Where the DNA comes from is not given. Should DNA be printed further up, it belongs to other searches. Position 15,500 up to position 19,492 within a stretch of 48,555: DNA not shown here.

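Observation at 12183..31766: Exact 11-mer late box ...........: seven copies, one orientation, in the late operon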

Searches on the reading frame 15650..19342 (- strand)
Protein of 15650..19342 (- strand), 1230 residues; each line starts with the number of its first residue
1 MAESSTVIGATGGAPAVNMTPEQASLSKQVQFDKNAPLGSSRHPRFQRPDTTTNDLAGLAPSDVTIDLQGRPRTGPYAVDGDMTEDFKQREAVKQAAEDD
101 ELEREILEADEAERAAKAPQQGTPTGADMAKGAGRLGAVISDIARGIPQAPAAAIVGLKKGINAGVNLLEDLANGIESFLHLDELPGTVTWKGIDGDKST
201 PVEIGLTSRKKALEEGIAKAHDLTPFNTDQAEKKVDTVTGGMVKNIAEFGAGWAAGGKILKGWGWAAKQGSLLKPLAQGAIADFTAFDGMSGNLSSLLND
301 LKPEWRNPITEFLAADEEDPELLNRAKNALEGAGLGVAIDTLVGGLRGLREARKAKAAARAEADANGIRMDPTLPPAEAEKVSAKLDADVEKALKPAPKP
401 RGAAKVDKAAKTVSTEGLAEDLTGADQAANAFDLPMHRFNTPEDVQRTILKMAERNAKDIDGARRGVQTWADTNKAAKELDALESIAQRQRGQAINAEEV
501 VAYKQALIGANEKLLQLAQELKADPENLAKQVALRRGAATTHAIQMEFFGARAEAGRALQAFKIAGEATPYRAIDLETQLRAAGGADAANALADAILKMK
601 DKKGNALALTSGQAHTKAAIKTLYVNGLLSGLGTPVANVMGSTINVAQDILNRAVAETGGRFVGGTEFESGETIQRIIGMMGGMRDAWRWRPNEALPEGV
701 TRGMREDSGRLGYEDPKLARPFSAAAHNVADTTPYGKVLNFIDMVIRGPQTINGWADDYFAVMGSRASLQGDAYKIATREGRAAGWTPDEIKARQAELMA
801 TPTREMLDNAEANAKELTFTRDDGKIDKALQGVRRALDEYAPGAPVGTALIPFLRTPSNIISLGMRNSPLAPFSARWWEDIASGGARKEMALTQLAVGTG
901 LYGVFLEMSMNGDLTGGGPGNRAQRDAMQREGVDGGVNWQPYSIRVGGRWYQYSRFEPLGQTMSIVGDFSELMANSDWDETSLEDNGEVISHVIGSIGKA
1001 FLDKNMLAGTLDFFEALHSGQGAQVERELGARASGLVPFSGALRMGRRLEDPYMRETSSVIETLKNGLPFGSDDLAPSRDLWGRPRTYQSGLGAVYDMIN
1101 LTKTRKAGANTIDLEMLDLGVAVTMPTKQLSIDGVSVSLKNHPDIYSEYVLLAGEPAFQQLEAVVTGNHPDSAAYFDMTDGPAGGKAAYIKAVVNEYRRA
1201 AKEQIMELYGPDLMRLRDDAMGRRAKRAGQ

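Call 11: search_protein_families(library=phrogs, proteins=[window:15650-19342:-], max_evalue=0.001)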
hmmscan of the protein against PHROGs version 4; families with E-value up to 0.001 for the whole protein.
window:15650-19342:- (1230 aa): 1 family
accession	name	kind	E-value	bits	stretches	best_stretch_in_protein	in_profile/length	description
phrog_6651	-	head and packaging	1.2e-48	166.9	2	757-1076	867-1197/1375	internal virion protein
